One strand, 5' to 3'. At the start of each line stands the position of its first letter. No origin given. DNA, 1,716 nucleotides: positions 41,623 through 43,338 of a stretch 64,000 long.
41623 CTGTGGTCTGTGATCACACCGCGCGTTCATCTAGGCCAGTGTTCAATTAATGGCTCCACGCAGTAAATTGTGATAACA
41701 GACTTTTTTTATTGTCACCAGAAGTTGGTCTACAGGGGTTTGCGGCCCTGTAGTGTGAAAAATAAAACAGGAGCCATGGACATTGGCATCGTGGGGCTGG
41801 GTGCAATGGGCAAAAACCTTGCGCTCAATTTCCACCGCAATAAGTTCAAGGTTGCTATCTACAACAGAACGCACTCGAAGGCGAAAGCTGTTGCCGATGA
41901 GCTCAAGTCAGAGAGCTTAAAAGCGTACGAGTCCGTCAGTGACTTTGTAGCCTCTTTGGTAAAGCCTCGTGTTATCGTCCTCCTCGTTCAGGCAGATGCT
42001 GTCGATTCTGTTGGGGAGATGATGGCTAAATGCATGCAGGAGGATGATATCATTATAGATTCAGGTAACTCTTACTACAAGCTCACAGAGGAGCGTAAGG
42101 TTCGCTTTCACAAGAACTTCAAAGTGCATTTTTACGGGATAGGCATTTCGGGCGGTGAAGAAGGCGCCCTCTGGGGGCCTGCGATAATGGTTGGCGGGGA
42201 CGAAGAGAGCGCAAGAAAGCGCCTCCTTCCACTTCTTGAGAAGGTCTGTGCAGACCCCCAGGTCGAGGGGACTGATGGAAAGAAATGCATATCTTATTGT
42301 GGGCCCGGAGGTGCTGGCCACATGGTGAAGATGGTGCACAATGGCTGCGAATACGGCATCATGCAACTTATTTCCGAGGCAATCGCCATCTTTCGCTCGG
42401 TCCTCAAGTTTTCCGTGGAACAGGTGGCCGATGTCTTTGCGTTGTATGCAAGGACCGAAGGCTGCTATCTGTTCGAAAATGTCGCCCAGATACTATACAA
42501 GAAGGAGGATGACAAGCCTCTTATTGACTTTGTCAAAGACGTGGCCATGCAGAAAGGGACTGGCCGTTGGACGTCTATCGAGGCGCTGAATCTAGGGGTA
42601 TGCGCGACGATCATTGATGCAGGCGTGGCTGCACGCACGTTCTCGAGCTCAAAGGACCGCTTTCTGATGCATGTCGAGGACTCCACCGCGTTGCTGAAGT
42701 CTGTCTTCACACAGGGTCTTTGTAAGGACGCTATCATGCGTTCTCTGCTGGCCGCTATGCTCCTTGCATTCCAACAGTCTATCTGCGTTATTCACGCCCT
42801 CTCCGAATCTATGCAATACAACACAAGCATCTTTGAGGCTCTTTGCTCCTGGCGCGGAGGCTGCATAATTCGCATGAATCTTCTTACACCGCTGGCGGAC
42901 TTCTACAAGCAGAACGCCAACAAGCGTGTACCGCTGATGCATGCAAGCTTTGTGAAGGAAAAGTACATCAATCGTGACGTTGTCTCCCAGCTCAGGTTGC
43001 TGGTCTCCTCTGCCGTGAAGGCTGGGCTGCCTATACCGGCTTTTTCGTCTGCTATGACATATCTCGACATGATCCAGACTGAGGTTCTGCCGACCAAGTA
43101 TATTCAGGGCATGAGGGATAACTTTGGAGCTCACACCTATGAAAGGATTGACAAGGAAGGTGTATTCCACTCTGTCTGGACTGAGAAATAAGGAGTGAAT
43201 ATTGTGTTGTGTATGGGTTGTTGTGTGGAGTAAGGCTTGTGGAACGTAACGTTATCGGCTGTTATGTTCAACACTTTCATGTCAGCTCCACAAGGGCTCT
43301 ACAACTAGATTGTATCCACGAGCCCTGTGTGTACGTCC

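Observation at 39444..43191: All three oxidative pentose-phosphate steps encoded by two adjacent co-oriented genes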

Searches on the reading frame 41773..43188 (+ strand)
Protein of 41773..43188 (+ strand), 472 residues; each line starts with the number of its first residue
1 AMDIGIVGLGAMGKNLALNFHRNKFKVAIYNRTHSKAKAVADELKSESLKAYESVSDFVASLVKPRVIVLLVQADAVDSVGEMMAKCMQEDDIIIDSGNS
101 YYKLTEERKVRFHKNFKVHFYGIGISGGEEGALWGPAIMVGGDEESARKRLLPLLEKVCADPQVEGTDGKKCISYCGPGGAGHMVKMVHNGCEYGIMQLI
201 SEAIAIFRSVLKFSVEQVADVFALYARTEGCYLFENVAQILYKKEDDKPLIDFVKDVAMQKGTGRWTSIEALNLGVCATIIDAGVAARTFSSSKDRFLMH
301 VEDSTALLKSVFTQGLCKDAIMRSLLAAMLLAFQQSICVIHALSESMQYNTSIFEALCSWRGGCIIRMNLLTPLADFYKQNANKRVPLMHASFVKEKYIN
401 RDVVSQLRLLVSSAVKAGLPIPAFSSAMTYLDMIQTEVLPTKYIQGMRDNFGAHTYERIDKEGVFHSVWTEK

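Call 3: search_protein_families(library=pfam, proteins=[window:41773-43188:+])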
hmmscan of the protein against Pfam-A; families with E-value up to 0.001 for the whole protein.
window:41773-43188:+ (472 aa): 8 families
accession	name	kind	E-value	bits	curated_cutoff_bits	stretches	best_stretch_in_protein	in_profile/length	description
PF00393.24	6PGD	-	1.9e-83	280.7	27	1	182-469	1-290/290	6-phosphogluconate dehydrogenase, C-terminal domain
PF03446.21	NAD_binding_2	-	1.3e-35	123.2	21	1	3-160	1-154/161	NAD binding domain of 6-phosphogluconate dehydrogenase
PF01488.26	Shikimate_DH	-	5.1e-08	33.5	24.3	1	4-88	15-99/138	Shikimate / quinate 5-dehydrogenase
PF03807.23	F420_oxidored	-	3.4e-07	31.2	21.6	1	4-99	2-93/94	NADP oxidoreductase coenzyme F420-dependent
PF02826.25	2-Hacid_dh_C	-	2.8e-05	24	25.1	1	3-63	38-99/178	D-isomer specific 2-hydroxyacid dehydrogenase, NAD binding domain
PF02737.24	3HCDH_N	-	3.5e-05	24.2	22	1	4-51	2-48/180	3-hydroxyacyl-CoA dehydrogenase, NAD binding domain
PF01408.29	GFO_IDH_MocA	-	9.1e-05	23.6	24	1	3-85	2-80/120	Oxidoreductase family, NAD-binding Rossmann fold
PF01210.29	NAD_Gly3P_dh_N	-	0.00089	19.7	23.1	0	4-95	2-100/158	NAD-dependent glycerol-3-phosphate dehydrogenase N-terminus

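Call 14: find_homologous_proteins(query=window:41773-43188:+)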
Query window:41773-43188:+ (472 aa): 8000 proteins with E <= 0.001 among 8000 candidates; the best 120 are listed.
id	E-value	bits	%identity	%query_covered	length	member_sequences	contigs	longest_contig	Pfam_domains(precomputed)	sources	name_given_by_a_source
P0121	0.0e+0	1060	100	100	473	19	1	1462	PF03446.22,PF00393.25,PF03807.24,PF01488.27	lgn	-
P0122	3.5e-289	977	90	100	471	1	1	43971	PF03446.22,PF00393.25,PF03807.24,PF01488.27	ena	-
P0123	4.7e-288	973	90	100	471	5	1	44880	PF03446.22,PF00393.25,PF03807.24,PF01488.27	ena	-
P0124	2.0e-287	971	89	100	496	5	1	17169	PF03446.22,PF02826.26,PF00393.25,PF03807.24,PF01488.27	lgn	-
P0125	8.1e-287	969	89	100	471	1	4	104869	PF03446.22,PF00393.25,PF03807.24,PF01488.27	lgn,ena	-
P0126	3.0e-286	967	89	100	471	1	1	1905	PF03446.22,PF00393.25,PF03807.24,PF01488.27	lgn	-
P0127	2.0e-283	958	89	98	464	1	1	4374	PF03446.22,PF00393.25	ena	-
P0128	5.4e-187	640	100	61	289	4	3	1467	PF00393.25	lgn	-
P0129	4.8e-173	594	58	99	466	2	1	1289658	PF03446.22,PF00393.25,PF03807.24,PF01488.27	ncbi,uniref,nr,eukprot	ncbi:6-phosphogluconate dehydrogenase, decarboxylating [Giardia muris]|uniref:6-phosphogluconate deh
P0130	9.4e-134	465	47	99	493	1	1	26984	PF03446.22,PF00393.25,PF03807.24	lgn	-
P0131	2.8e-100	354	42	99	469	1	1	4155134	PF03446.22,PF00393.25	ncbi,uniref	ncbi:NADP-dependent phosphogluconate dehydrogenase [Bacillus atrophaeus]|uniref:NADP-dependent phosp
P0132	3.0e-100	354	40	100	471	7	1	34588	PF03446.22,PF00393.25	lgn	-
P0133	2.1e-99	351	42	99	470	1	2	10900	PF03446.22,PF00393.25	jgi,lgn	jgi:6-phosphogluconate dehydrogenase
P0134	2.6e-99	351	41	99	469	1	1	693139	PF03446.22,PF00393.25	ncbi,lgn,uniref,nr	ncbi:NADP-dependent phosphogluconate dehydrogenase [Bacillus atrophaeus]|uniref:NADP-dependent phosp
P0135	2.9e-99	351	42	99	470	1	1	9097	PF03446.22,PF00393.25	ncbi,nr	ncbi:MAG: NADP-dependent phosphogluconate dehydrogenase [Chloroflexi bacterium]|nr:NADP-dependent ph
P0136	4.0e-99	350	40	100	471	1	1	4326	PF03446.22,PF00393.25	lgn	-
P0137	5.8e-99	350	41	99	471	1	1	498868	PF03446.22,PF00393.25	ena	-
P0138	1.5e-98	349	42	99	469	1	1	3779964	PF03446.22,PF00393.25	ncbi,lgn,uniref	ncbi:NADP-dependent phosphogluconate dehydrogenase [Bacillus sp. FSL R5-0286]|uniref:NADP-dependent 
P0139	2.7e-98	348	41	99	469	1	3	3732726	PF03446.22,PF00393.25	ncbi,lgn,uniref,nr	ncbi:NADP-dependent phosphogluconate dehydrogenase [Bacillus altitudinis]|uniref:NADP-dependent phos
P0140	4.6e-98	347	41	99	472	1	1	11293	PF03446.22,PF00393.25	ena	-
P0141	4.7e-98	347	40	99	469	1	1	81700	PF03446.22,PF00393.25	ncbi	-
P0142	5.2e-98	347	41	99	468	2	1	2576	PF03446.22,PF00393.25,PF01488.27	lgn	-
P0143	5.5e-98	347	41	99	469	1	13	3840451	PF03446.22,PF00393.25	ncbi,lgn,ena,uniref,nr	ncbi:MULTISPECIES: NADP-dependent phosphogluconate dehydrogenase [Bacillus]|uniref:NADP-dependent ph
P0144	5.7e-98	347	41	99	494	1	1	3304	PF03446.22,PF00393.25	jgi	jgi:6-phosphogluconate dehydrogenase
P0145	7.4e-98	346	42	99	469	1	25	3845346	PF03446.22,PF00393.25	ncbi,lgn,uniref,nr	ncbi:NADP-dependent phosphogluconate dehydrogenase [Bacillus altitudinis]|uniref:6-phosphogluconate 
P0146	8.6e-98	346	41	99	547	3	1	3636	PF03446.22,PF00393.25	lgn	-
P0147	9.2e-98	346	41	99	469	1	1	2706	PF03446.22,PF00393.25,PF03807.24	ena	-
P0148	9.7e-98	346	41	99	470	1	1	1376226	PF03446.22,PF00393.25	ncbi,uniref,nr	ncbi:NADP-dependent phosphogluconate dehydrogenase [Parageobacillus sp. G301]|uniref:NADP-dependent 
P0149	1.0e-97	346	41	99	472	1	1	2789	PF03446.22,PF00393.25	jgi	jgi:6-phosphogluconate dehydrogenase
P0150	1.0e-97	346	39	100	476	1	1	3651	PF03446.22,PF00393.25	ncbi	-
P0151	1.1e-97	346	41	99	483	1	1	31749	PF03446.22,PF00393.25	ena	-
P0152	1.4e-97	345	41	100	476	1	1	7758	PF03446.22,PF00393.25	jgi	jgi:6-phosphogluconate dehydrogenase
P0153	1.8e-97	345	40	99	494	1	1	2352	PF03446.22,PF00393.25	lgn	-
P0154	1.8e-97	345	41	99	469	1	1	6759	PF03446.22,PF00393.25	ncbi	ncbi:MAG: NADP-dependent phosphogluconate dehydrogenase [Anaerolineae bacterium]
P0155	1.8e-97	345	41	99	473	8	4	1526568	PF03446.22,PF00393.25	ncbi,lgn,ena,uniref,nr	ncbi:decarboxylating NADP(+)-dependent phosphogluconate dehydrogenase [Lyngbya sp. PCC 8106]|uniref:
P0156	2.1e-97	345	41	99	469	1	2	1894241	PF03446.22,PF00393.25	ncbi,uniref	ncbi:NADP-dependent phosphogluconate dehydrogenase [Bacillus altitudinis]|uniref:NADP-dependent phos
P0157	2.2e-97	345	40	99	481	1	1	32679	PF03446.22,PF00393.25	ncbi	-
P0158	2.3e-97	345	41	100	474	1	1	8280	PF03446.22,PF00393.25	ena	-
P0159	4.0e-97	344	41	99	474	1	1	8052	PF03446.22,PF00393.25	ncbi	-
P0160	4.3e-97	344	43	99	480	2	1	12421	PF03446.22,PF00393.25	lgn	-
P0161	5.7e-97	343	41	99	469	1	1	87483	PF03446.22,PF00393.25,PF03807.24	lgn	-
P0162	6.6e-97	343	41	99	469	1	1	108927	PF03446.22,PF00393.25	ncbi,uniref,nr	ncbi:phosphogluconate dehydrogenase (NADP(+)-dependent, decarboxylating) [Oceanobacillus arenosus]|u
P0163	7.8e-97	343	41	99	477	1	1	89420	PF03446.22,PF00393.25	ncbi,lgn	-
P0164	8.9e-97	343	40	99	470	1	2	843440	PF03446.22,PF00393.25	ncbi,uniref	ncbi:NADP-dependent phosphogluconate dehydrogenase [Metabacillus sp. 84]|uniref:NADP-dependent phosp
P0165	1.2e-96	342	43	99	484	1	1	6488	PF03446.22,PF00393.25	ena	-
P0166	1.2e-96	342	40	99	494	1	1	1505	PF03446.22,PF00393.25,PF01488.27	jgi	jgi:6-phosphogluconate dehydrogenase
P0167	1.4e-96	342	39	99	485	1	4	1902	PF03446.22,PF00393.25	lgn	-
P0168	1.4e-96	342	41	99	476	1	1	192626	PF03446.22,PF00393.25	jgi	jgi:6-phosphogluconate dehydrogenase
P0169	1.4e-96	342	42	99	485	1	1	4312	PF03446.22,PF00393.25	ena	-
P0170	1.5e-96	342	40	99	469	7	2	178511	PF03446.22,PF00393.25,PF03807.24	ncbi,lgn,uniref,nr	ncbi:NADP-dependent phosphogluconate dehydrogenase [Anoxybacillus suryakundensis]|uniref:6-phosphogl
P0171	1.6e-96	342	40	100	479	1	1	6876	PF03446.22,PF00393.25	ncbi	ncbi:MAG: NADP-dependent phosphogluconate dehydrogenase [Cyanobacteria bacterium J06632_22]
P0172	1.7e-96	342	40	99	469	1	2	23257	PF03446.22,PF00393.25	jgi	jgi:6-phosphogluconate dehydrogenase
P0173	1.7e-96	342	40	99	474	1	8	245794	PF03446.22,PF00393.25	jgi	jgi:6-phosphogluconate dehydrogenase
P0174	1.9e-96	342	39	99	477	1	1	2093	PF03446.22,PF00393.25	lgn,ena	-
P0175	2.4e-96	341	40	99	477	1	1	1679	PF03446.22,PF00393.25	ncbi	ncbi:MAG: NADP-dependent phosphogluconate dehydrogenase [Cyanobacteria bacterium J06641_2]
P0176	2.5e-96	341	40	100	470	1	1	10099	PF03446.22,PF00393.25,PF03721.21,PF03807.24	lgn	-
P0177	2.5e-96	341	40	99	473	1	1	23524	PF03446.22,PF00393.25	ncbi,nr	ncbi:MAG: decarboxylating NADP(+)-dependent phosphogluconate dehydrogenase [Microcoleaceae cyanobact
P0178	2.5e-96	341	40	99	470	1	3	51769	PF03446.22,PF00393.25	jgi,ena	-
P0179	2.7e-96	341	40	99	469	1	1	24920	PF03446.22,PF00393.25,PF03807.24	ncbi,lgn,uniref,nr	ncbi:6-phosphogluconate dehydrogenase (decarboxylating) [Anoxybacillus pushchinoensis]|uniref:6-phos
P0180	2.8e-96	341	40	99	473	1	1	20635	PF03446.22,PF00393.25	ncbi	ncbi:MAG: decarboxylating NADP(+)-dependent phosphogluconate dehydrogenase [Trichodesmium sp.]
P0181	2.8e-96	341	39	99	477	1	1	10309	PF03446.22,PF00393.25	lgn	-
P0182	2.9e-96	341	42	99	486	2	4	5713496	PF03446.22,PF00393.25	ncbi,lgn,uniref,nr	ncbi:NADP-dependent phosphogluconate dehydrogenase [Rhodococcus sp. TAF43]|uniref:NADP-dependent pho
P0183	3.1e-96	341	41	99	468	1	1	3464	PF03446.22,PF00393.25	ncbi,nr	ncbi:MAG: NADP-dependent phosphogluconate dehydrogenase [Chloroflexota bacterium]|nr:NADP-dependent 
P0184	3.5e-96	341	41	99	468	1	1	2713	PF03446.22,PF00393.25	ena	-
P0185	3.5e-96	341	40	99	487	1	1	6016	PF03446.22,PF00393.25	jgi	jgi:6-phosphogluconate dehydrogenase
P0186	3.6e-96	341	39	99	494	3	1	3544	PF03446.22,PF00393.25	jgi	jgi:6-phosphogluconate dehydrogenase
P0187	3.8e-96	341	40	99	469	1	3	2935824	PF03446.22,PF00393.25,PF03807.24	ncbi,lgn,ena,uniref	ncbi:NADP-dependent phosphogluconate dehydrogenase [Anoxybacillus sp. FSL W8-1294]|uniref:NADP-depen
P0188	3.9e-96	341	40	99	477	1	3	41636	PF03446.22,PF00393.25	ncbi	ncbi:MAG: NADP-dependent phosphogluconate dehydrogenase [Cyanobacteria bacterium J06628_3]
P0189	4.5e-96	340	43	99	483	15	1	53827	PF03446.22,PF00393.25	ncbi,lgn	ncbi:MAG: NADP-dependent phosphogluconate dehydrogenase [Rhodococcus sp. (in: high G+C Gram-positive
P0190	4.8e-96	340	40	99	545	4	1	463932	PF03446.22,PF00393.25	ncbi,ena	-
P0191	4.8e-96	340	40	99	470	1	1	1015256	PF03446.22,PF00393.25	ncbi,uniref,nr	ncbi:NADP-dependent phosphogluconate dehydrogenase [Bacillus sp. FJAT-49705]|uniref:6-phosphoglucona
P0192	5.0e-96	340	43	99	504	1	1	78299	PF03446.22,PF00393.25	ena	-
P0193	5.3e-96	340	40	99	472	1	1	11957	PF03446.22,PF00393.25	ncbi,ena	-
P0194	5.9e-96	340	40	99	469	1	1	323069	PF03446.22,PF00393.25,PF03807.24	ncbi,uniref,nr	ncbi:NADP-dependent phosphogluconate dehydrogenase [Anoxybacillus gonensis]|uniref:NADP-dependent ph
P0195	6.2e-96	340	40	99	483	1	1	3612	PF03446.22,PF00393.25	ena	-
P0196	6.3e-96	340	39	99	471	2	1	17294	PF03446.22,PF00393.25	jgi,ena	jgi:6-phosphogluconate dehydrogenase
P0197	7.1e-96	340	39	99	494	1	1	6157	PF03446.22,PF00393.25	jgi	jgi:6-phosphogluconate dehydrogenase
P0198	7.1e-96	340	40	99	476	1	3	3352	PF03446.22,PF00393.25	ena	-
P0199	7.2e-96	340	41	99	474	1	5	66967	PF03446.22,PF00393.25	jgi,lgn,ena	jgi:6-phosphogluconate dehydrogenase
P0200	7.3e-96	340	40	99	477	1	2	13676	PF03446.22,PF00393.25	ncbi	ncbi:MAG: NADP-dependent phosphogluconate dehydrogenase [Cyanobacteria bacterium J06643_5]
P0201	7.5e-96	340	39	99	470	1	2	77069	PF03446.22,PF00393.25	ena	-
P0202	7.8e-96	340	42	99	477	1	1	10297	PF03446.22,PF00393.25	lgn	-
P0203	8.0e-96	340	40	99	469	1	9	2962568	PF03446.22,PF00393.25,PF03807.24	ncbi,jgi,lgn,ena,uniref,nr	ncbi:6-phosphogluconate dehydrogenase [Anoxybacillus gonensis]|uniref:6-phosphogluconate dehydrogena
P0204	8.1e-96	340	40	99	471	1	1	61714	PF03446.22,PF00393.25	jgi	jgi:6-phosphogluconate dehydrogenase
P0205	8.1e-96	340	40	99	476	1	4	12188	PF03446.22,PF00393.25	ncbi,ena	-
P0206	8.2e-96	340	40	99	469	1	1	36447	PF03446.22,PF00393.25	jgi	-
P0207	8.2e-96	340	41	99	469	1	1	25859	PF03446.22,PF00393.25,PF03807.24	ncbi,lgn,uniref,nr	ncbi:6-phosphogluconate dehydrogenase [Anoxybacillus tepidamans]|uniref:6-phosphogluconate dehydroge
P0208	8.2e-96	340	40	99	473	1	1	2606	PF03446.22,PF00393.25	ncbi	-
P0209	8.3e-96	340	39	99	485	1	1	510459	PF03446.22,PF00393.25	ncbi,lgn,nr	ncbi:MAG: NADP-dependent phosphogluconate dehydrogenase [Rivularia sp. (in: Bacteria)]|nr:NADP-depen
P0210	8.7e-96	339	40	99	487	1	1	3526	PF03446.22,PF00393.25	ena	-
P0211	9.1e-96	339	43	99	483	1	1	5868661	PF03446.22,PF00393.25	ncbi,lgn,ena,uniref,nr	ncbi:NADP-dependent phosphogluconate dehydrogenase [Rhodococcus sp. P1Y]|uniref:NADP-dependent phosp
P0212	9.3e-96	339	40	99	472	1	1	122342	PF03446.22,PF00393.25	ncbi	-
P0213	9.3e-96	339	39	99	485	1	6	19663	PF03446.22,PF00393.25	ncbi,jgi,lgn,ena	ncbi:MAG: NADP-dependent phosphogluconate dehydrogenase [Rivularia sp. (in: cyanobacteria)]|jgi:6-ph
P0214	9.8e-96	339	40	99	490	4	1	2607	PF03446.22,PF00393.25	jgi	-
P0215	1.0e-95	339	40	99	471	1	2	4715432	PF03446.22,PF00393.25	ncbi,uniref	ncbi:NADP-dependent phosphogluconate dehydrogenase [Peribacillus sp. JNUCC 23]|uniref:NADP-dependent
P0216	1.0e-95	339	41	99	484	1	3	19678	PF03446.22,PF00393.25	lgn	-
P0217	1.0e-95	339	42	99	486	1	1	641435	PF03446.22,PF00393.25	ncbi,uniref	ncbi:NADP-dependent phosphogluconate dehydrogenase [Rhodococcus sp. BE178]|uniref:NADP-dependent pho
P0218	1.0e-95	339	40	99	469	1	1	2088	PF03446.22,PF00393.25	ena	-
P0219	1.0e-95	339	41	99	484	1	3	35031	PF03446.22,PF00393.25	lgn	-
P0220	1.1e-95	339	40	99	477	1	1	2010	PF03446.22,PF00393.25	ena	-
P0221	1.1e-95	339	41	99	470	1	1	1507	PF03446.22,PF00393.25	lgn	-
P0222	1.1e-95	339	40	100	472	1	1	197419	PF03446.22,PF00393.25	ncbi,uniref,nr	ncbi:6-phosphogluconate dehydrogenase [Leptolyngbya sp. Heron Island J]|uniref:NADP-dependent phosph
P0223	1.1e-95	339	40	99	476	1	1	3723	PF03446.22,PF00393.25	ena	-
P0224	1.2e-95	339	41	99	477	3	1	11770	PF03446.22,PF00393.25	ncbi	-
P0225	1.2e-95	339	40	99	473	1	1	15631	PF03446.22,PF00393.25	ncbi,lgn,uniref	ncbi:decarboxylating NADP(+)-dependent phosphogluconate dehydrogenase [Dapis sp. BLCC M229]|uniref:d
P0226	1.2e-95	339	41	99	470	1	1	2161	PF03446.22,PF00393.25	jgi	jgi:6-phosphogluconate dehydrogenase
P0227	1.3e-95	339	40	99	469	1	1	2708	PF03446.22,PF00393.25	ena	-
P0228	1.3e-95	339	40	99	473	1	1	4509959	PF03446.22,PF00393.25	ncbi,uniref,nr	ncbi:NADP-dependent phosphogluconate dehydrogenase [Gracilibacillus caseinilyticus]|uniref:6-phospho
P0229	1.4e-95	339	41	99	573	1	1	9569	PF03446.22,PF00393.25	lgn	-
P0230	1.4e-95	339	40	99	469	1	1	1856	PF03446.22,PF00393.25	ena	-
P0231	1.6e-95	339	40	99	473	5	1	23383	PF03446.22,PF00393.25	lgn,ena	-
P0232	1.6e-95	339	41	99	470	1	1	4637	PF03446.22,PF00393.25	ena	-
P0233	1.8e-95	338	39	99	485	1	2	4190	PF03446.22,PF00393.25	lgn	-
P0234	1.8e-95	338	40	99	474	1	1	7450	PF03446.22,PF00393.25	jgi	-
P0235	1.8e-95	338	40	99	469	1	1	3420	PF03446.22,PF00393.25,PF03807.24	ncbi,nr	ncbi:MAG: NADP-dependent phosphogluconate dehydrogenase [Anoxybacillus gonensis]|nr:NADP-dependent p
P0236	1.9e-95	338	40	99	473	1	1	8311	PF03446.22,PF00393.25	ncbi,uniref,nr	ncbi:MAG: decarboxylating NADP(+)-dependent phosphogluconate dehydrogenase [Okeania sp. SIO3I5]|unir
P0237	1.9e-95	338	40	99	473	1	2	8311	PF03446.22,PF00393.25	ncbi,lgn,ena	-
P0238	2.0e-95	338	39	99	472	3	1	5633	PF03446.22,PF00393.25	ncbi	-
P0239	2.1e-95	338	40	99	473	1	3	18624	PF03446.22,PF00393.25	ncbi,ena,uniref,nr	ncbi:MAG: decarboxylating NADP(+)-dependent phosphogluconate dehydrogenase [Okeania sp. SIO2F4]|unir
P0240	2.3e-95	338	41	99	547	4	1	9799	PF03446.22,PF00393.25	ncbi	-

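Call 15: find_encoding_contigs(protein=P0129, flank=10000, max_places=4)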
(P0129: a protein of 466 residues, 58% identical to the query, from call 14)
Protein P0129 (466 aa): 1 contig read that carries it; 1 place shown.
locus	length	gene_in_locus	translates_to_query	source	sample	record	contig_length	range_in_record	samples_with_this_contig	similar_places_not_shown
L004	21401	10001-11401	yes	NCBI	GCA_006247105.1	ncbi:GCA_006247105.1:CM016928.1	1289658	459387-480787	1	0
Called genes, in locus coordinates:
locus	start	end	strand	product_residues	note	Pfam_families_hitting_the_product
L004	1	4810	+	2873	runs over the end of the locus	-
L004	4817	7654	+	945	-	-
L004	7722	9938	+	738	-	PF00479:G6PD_N, PF02781:G6PD_C, PF01182:Glucosamine_iso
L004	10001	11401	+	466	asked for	PF01488:Shikimate_DH (weak), PF03446:NAD_binding_2, PF03807:F420_oxidored (weak), PF00393:6PGD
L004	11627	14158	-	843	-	PF07974:EGF_2 (faint), PF03302:VSP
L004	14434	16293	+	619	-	PF12796:Ank_2, PF13637:Ank_4 (faint), PF00023:Ank (faint), PF13857:Ank_5 (weak), PF00069:Pkinase, PF07714:PK_Tyr_Ser-Thr, PF03109:ABC1 (weak), PF14531:Kinase-like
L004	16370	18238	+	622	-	PF12796:Ank_2, PF13637:Ank_4 (faint), PF00023:Ank (faint), PF13606:Ank_3 (faint), PF13857:Ank_5 (faint), PF00069:Pkinase, PF07714:PK_Tyr_Ser-Thr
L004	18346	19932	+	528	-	-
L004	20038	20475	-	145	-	PF00411:Ribosomal_S11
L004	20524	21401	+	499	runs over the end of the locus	-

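Call 16: find_encoding_contigs(protein=P0130, flank=10000, max_places=4)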
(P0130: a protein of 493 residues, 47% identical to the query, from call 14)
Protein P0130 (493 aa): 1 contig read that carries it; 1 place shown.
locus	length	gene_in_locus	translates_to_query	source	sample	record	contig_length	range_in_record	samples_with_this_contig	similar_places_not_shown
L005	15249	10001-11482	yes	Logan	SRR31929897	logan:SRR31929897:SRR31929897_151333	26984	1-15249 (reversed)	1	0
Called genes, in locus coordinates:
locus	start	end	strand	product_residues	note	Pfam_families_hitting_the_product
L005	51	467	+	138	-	-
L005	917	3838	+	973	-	-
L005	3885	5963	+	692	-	PF00176:SNF2-rel_dom, PF00271:Helicase_C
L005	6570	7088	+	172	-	-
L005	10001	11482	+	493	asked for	PF03446:NAD_binding_2, PF03807:F420_oxidored (weak), PF00393:6PGD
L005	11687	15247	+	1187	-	?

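Call 17: find_encoding_contigs(protein=P0125, flank=10000, max_places=4)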
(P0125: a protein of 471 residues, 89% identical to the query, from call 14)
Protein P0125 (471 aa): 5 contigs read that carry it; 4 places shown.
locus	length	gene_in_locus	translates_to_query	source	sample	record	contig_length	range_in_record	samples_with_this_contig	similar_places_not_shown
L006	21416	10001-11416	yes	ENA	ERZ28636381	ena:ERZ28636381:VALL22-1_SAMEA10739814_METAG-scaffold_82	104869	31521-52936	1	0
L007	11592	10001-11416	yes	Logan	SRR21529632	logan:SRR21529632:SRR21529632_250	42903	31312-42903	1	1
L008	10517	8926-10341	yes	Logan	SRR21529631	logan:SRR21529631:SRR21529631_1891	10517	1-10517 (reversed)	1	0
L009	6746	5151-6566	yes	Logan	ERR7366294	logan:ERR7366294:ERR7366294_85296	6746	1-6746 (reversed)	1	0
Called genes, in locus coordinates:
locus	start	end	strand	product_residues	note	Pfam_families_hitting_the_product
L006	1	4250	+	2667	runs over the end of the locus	-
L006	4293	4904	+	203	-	-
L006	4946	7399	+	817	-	-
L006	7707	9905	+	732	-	PF00479:G6PD_N, PF02781:G6PD_C, PF01182:Glucosamine_iso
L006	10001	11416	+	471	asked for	PF01488:Shikimate_DH (weak), PF03446:NAD_binding_2, PF03807:F420_oxidored (weak), PF00393:6PGD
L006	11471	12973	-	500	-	PF07974:EGF_2 (faint), PF00008:EGF (faint), PF25024:EGF_TEN (weak), PF23106:EGF_Teneurin (weak)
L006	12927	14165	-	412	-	-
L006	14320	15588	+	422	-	PF08704:GCD14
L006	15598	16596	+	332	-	PF00571:CBS (faint)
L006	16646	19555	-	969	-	PF01411:tRNA-synt_2c, PF07973:tRNA_SAD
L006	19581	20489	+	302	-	-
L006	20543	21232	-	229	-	PF03871:RNA_pol_Rpb5_N (weak), PF01191:RNA_pol_Rpb5_C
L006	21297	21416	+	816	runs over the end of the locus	PF07719:TPR_2 (faint), PF13414:TPR_11 (faint), PF13424:TPR_12 (faint), PF13428:TPR_14 (faint), PF14559:TPR_19 (faint), PF13174:TPR_6 (faint), PF00515:TPR_1 (weak), PF12895:ANAPC3 (weak), +6 more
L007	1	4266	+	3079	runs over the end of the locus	-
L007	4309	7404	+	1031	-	-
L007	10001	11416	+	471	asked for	PF01488:Shikimate_DH (weak), PF03446:NAD_binding_2, PF03807:F420_oxidored (weak), PF00393:6PGD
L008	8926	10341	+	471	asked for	PF01488:Shikimate_DH (weak), PF03446:NAD_binding_2, PF03807:F420_oxidored (weak), PF00393:6PGD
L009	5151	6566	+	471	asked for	PF01488:Shikimate_DH (weak), PF03446:NAD_binding_2, PF03807:F420_oxidored (weak), PF00393:6PGD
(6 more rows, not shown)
